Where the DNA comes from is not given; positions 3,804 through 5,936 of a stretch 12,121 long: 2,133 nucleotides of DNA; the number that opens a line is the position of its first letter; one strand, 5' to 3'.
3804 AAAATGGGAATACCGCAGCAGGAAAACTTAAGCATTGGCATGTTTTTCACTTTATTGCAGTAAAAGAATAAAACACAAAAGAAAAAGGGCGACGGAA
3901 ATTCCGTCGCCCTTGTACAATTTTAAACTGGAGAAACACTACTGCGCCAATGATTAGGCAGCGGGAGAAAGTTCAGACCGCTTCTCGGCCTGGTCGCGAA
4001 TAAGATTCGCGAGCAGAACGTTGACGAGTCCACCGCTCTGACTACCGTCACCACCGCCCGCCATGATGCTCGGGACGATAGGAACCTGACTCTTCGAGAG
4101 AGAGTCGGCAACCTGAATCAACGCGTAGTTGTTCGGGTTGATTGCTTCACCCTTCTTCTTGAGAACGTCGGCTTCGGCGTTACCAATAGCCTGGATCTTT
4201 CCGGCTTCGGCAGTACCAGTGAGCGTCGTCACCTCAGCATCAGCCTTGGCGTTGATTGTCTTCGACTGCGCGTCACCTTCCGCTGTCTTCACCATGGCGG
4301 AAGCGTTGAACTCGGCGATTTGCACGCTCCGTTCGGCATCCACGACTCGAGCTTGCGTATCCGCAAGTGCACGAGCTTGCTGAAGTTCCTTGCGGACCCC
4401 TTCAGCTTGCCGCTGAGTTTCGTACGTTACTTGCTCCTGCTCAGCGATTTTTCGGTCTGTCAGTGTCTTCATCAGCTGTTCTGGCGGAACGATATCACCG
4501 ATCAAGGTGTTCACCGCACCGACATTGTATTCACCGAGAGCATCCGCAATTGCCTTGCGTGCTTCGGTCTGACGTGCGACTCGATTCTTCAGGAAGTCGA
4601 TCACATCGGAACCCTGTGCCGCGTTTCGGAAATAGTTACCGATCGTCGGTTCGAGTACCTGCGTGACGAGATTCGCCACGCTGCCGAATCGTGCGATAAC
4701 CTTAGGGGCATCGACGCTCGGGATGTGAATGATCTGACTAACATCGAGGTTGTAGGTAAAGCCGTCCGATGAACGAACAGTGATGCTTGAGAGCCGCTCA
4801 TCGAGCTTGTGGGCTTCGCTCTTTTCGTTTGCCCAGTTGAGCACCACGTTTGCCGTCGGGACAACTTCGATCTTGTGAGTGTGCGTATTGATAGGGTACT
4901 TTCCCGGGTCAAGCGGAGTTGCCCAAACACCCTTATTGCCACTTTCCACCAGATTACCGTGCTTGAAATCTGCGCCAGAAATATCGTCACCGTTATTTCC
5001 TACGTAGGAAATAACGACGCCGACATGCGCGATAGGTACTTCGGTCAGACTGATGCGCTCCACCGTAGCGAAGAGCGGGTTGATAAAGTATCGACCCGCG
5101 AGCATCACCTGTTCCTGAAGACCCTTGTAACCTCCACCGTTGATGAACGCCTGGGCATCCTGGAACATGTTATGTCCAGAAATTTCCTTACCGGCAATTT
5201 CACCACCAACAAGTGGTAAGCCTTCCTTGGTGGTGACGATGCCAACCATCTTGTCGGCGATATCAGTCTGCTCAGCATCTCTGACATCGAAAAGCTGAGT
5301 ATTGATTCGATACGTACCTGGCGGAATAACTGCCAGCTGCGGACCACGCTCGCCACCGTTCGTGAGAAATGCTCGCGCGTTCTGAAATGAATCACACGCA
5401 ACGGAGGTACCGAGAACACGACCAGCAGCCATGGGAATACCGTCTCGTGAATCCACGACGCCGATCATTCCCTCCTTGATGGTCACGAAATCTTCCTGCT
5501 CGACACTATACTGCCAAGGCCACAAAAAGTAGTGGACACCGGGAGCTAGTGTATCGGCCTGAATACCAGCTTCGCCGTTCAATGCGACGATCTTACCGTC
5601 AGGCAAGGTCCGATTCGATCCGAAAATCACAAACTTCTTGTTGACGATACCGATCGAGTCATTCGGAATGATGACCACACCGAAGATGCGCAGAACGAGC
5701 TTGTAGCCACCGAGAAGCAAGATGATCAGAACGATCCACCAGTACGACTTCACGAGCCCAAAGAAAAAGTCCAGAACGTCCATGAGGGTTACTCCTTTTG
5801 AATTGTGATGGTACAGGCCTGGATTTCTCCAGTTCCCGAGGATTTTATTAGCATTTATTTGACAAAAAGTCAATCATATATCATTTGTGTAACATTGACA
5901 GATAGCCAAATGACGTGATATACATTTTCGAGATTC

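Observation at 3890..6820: Insulated divergent pair: flotillin/SPFH protein and a novel acidic Cys-repeat protein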

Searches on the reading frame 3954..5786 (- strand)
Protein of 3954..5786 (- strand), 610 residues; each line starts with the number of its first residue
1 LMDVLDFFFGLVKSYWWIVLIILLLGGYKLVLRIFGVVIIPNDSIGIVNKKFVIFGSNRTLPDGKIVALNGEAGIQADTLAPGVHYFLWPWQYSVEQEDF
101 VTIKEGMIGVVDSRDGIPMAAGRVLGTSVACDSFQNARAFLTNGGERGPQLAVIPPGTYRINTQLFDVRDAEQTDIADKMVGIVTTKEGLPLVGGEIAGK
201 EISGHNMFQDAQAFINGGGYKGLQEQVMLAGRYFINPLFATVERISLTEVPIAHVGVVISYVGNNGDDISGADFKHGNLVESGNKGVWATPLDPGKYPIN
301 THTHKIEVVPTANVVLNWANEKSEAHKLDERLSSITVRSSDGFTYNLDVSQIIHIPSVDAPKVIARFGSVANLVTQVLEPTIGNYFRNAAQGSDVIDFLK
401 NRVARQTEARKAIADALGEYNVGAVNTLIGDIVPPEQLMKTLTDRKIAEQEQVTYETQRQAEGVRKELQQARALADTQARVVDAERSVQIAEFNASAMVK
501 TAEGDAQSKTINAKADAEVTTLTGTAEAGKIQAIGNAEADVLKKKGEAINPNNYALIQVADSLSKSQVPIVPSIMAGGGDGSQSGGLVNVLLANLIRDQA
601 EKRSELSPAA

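Call 7: search_protein_families(library=pfam, proteins=[window:3954-5786:-], max_evalue=0.01)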
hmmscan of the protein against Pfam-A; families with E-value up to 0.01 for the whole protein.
window:3954-5786:- (610 aa): 1 family
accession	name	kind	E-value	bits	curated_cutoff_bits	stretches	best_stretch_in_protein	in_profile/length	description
PF01145.31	Band_7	-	5e-27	95.5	23.6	1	279-462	19-175/176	SPFH domain / Band 7 family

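Call 8: search_protein_families(library=ncbifam, proteins=[window:3954-5786:-], max_evalue=0.1)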
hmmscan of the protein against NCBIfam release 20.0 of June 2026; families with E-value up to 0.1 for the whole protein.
window:3954-5786:- (610 aa): 4 families
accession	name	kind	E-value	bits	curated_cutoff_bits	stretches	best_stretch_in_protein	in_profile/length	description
NF058507.1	FlotScfldFlot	equivalog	0.00022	20.4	700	1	455-548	288-384/477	flotillin lipid rafts scaffold protein FloT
TIGR01932.1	hflC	equivalog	0.006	15.4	134.4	0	394-492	166-272/318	protease modulator HflC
NF011795.0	PRK15263.1-1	equivalog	0.032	14.2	392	0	222-278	9-66/200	fimbrial-like protein YadL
NF041159.1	Rham_dhyd_Thplmales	equivalog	0.071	12.5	450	0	311-386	29-100/253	L-rhamnose 1-dehydrogenase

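Call 10: find_homologous_proteins(query=window:3954-5786:-, max_evalue=0.001)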
Query window:3954-5786:- (610 aa): 8000 proteins with E <= 0.001 among 8000 candidates; the best 120 are listed.
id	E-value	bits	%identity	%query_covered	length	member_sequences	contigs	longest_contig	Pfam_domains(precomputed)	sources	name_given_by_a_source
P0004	0.0e+0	1346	100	100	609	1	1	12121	PF01145.32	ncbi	-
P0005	0.0e+0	1279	94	100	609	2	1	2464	PF01145.32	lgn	-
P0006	3.6e-288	975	55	94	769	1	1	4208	PF01145.32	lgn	-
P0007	5.4e-288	975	57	94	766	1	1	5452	PF01145.32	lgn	-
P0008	1.0e-286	970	73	98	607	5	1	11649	PF01145.32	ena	-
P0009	4.6e-283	958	61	94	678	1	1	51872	PF01145.32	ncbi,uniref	ncbi:SPFH domain-containing protein [Niveibacterium sp.]|uniref:SPFH domain-containing protein n=1 T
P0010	5.3e-283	958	71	99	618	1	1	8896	PF01145.32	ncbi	-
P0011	8.6e-283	957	61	95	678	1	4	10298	PF01145.32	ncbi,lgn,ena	-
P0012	2.7e-282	956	61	95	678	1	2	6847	PF01145.32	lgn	-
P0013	3.2e-282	955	59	93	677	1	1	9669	PF01145.32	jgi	jgi:uncharacterized membrane protein YqiK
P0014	3.5e-282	955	71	97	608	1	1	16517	PF01145.32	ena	-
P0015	3.7e-282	955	71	97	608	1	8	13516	PF01145.32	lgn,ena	-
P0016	3.7e-282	955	70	98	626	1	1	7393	PF01145.32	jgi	jgi:uncharacterized membrane protein YqiK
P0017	6.6e-282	954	71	97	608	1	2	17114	PF01145.32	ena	-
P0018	6.7e-282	954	71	99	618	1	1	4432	PF01145.32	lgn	-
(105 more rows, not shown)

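Call 14: search_protein_families(library=padloc, proteins=[window:3954-5786:-], max_evalue=0.01)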
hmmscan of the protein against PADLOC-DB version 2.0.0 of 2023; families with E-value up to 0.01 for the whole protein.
window:3954-5786:- (610 aa): 0 families

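Call 16: find_related_loci(query=window:3954-5786:-, collection=genome_contigs, flank=8000)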
Query window:3954-5786:- (610 aa) in genome_contigs; peptide patterns used: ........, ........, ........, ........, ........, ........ (x = any residue, [..] = any of these).
66 stretches matched a pattern; 16 encode a relative of the query (tblastn E <= 1e-3); 16 distinct loci.
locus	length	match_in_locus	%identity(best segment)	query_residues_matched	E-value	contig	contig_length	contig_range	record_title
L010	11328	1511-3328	68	2-610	0e+0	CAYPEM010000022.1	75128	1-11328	MAG TPA_asm: uncultured Chitinophagaceae bacterium isolate SRP292972_co2_148 genome assembly, contig: NODE_287_length_75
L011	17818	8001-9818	69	2-608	0e+0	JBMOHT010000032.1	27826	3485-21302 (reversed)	MAG: Bacteroidota bacterium isolate Deming_bin.369 contig3825, whole genome shotgun sequence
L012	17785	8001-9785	69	15-608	0e+0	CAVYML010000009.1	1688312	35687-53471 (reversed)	MAG: Ignavibacteriota bacterium isolate MFD01231.bin.1.4 genome assembly, contig: contig_6831, whole genome shotgun sequ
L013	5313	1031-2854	68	2-601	0e+0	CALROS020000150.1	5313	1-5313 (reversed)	MAG: Chitinophaga pinensis isolate JJ-LAS36-244-8-m1-bin313 genome assembly, contig: JJ-LAS36-244-C1246, whole genome sh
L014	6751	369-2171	68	1-604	0e+0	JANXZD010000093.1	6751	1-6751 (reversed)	MAG: Bacteroidetes bacterium isolate GL140_4_metabat_238_sub GL140_4_k141_2429310, whole genome shotgun sequence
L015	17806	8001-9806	68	8-608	0e+0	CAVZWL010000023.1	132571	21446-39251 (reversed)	MAG: Ignavibacteriota bacterium isolate MFD01476.bin.2.1 genome assembly, contig: contig_59433, whole genome shotgun seq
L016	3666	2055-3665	71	2-542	0e+0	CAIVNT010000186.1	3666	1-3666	MAG: uncultured Ignavibacteriae bacterium isolate LJ_bin-0454 genome assembly, contig: bin-0454:186/695, whole genome sh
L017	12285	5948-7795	63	13-605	0e+0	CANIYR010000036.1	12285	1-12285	MAG: Phycisphaeraceae bacterium isolate RH-18aug17-250 genome assembly, contig: RH-18aug17-C13345, whole genome shotgun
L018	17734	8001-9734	65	18-595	0e+0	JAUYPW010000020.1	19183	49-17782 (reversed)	MAG: bacterium isolate C4_metabat.bin.59 C4_k141_128067, whole genome shotgun sequence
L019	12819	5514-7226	65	16-564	0e+0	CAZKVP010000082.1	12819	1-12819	MAG TPA_asm: uncultured Phycisphaeraceae bacterium isolate SRP193066_co1_74 genome assembly, contig: NODE_4458_length_12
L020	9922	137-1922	74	7-602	0e+0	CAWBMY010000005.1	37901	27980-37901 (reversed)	MAG: uncultured Methanoregulaceae archaeon isolate MFD01476.bin.2.27 genome assembly, contig: contig_113112, whole genom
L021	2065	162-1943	63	5-600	0e+0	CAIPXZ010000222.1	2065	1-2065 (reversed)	MAG: uncultured Myxococcales bacterium isolate YR2_bin-0002 genome assembly, contig: bin-0002:222/806, whole genome shot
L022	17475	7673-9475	66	2-605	0e+0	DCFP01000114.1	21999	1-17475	MAG TPA_asm: Holophagaceae bacterium UBA1801 UBA1801_contig_6105, whole genome shotgun sequence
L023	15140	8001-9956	63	28-608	0e+0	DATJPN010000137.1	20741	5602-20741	MAG TPA_asm: Steroidobacteraceae bacterium isolate SMAG_U14914 k141_3474484, whole genome shotgun sequence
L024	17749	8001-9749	66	16-597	0e+0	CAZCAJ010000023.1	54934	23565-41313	MAG TPA_asm: uncultured Opitutaceae bacterium isolate binchicken_co162_448 genome assembly, contig: NODE_954_length_5493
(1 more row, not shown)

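Call 23: search_protein_families(library=pfam, alignment_id=A2, max_evalue=0.001)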
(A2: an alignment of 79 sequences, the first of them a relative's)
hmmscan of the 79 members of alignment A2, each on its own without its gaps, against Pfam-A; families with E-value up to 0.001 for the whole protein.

A. member 1, L010:166-537:+ (124 aa): 1 family
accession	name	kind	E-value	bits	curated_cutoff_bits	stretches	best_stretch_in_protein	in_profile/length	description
PF00027.35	cNMP_binding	-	0.00052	20.4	27.5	1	4-48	45-88/89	Cyclic nucleotide-binding domain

B. families by the number of members that match (of 79 scanned): 80 families (the first 25 are shown)
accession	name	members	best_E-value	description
PF01569.27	PAP2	3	3e-21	PAP2 superfamily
PF14054.11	DUF4249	2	1.8e-34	Domain of unknown function (DUF4249)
PF13687.11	DUF4153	2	1e-27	Domain of unknown function (DUF4153)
PF01055.32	Glyco_hydro_31_2nd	2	2.6e-17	Glycosyl hydrolases family 31 TIM-barrel domain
PF13715.12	CarbopepD_reg_2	2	4.2e-17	CarboxypepD_reg-like domain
PF13620.12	CarboxypepD_reg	2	4.5e-11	Carboxypeptidase regulatory-like domain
PF07715.20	Plug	2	1.6e-08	TonB-dependent Receptor Plug Domain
PF14378.12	PAP2_3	2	2.1e-06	PAP2 superfamily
PF14360.12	PAP2_C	2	0.0001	PAP2 superfamily C-terminal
PF01406.26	tRNA-synt_1e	1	9.4e-116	tRNA synthetases class I (C) catalytic domain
PF03796.21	DnaB_C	1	3.3e-104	DnaB-like helicase C terminal domain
PF07733.18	DNA_pol3_alpha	1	1.9e-95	Bacterial DNA polymerase III alpha NTPase domain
PF00762.24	Ferrochelatase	1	3.8e-92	Ferrochelatase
PF00491.26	Arginase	1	3.9e-72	Arginase family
PF17784.7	Sulfotransfer_4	1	4.4e-61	Sulfotransferase domain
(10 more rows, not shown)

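Call 48: search_solved_structures(query=window:3954-5786:-, max_evalue=0.01)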
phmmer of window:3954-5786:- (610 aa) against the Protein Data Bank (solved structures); distinct sequences matched with E-value up to 0.01: 3.
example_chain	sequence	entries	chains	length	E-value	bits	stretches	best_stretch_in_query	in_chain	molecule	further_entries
8z5g_A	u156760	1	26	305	3.8e-06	29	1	339-515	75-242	Protein QmcA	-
9l3g_a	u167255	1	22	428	0.0012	20.7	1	449-595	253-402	Flotillin-2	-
9bq2_A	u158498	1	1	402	0.0023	19.8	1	449-594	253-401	Flotillin-2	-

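Call 71: predict_structure(alignment_id=A6)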
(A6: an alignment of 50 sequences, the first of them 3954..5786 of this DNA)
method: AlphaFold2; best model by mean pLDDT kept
length: 610 residues; sequences in the alignment: 50
mean_pLDDT: 61.9   pTM: 0.43
mean pLDDT of the five models: 61.9, 61.3, 59.1, 55.0, 48.2
residues with pLDDT >= 90: 6; 70-90: 214; 50-70: 210; < 50: 180
segments of 3 or more residues with pLDDT < 50: 261-267, 275-284, 310-370, 421-439, 474-508, 552-554, 567-589, 604-610
pLDDT, mean of each block of 10 residues (from residue 1): 65 69 71 73 78 62 69 69 78 80 88 85 80 81 86 87 85 86 87 76 78 84 85 89 80 51 48 47 50 59 64 30 34 36 34 34 45 57 63 60 67 61 44 43 52 56 58 45 44 45 47 58 64 75 60 51 49 34 41 55 46
secondary structure, 60 per line:
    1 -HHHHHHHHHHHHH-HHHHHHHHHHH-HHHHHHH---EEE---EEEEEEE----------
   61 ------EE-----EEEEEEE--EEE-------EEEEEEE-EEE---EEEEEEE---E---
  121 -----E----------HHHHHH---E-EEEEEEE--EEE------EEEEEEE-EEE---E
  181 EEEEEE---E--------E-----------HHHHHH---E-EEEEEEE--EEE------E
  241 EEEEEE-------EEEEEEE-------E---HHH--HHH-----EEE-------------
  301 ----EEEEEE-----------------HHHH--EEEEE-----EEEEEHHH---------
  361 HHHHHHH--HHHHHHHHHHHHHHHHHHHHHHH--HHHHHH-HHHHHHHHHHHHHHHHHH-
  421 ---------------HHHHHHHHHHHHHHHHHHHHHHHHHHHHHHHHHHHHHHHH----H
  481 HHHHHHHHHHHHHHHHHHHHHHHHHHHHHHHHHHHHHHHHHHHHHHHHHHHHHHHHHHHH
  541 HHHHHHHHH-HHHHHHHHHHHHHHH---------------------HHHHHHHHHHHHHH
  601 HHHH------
elements in order: H2-14 H16-26 H28-34 E38-40 E44-50 E74-80 E83-85 E93-99 E101-103 E107-113 H137-142 E148-154 E157-159 E166-172 E174-176 E180-186 H211-216 E222-228 E231-233 E240-246 E254-260 E285-287 E305-310 H328-331 E334-338 E344-348 H361-367 H370-392 H395-400 H402-419 H436-475 H480-549 H551-565 H587-604
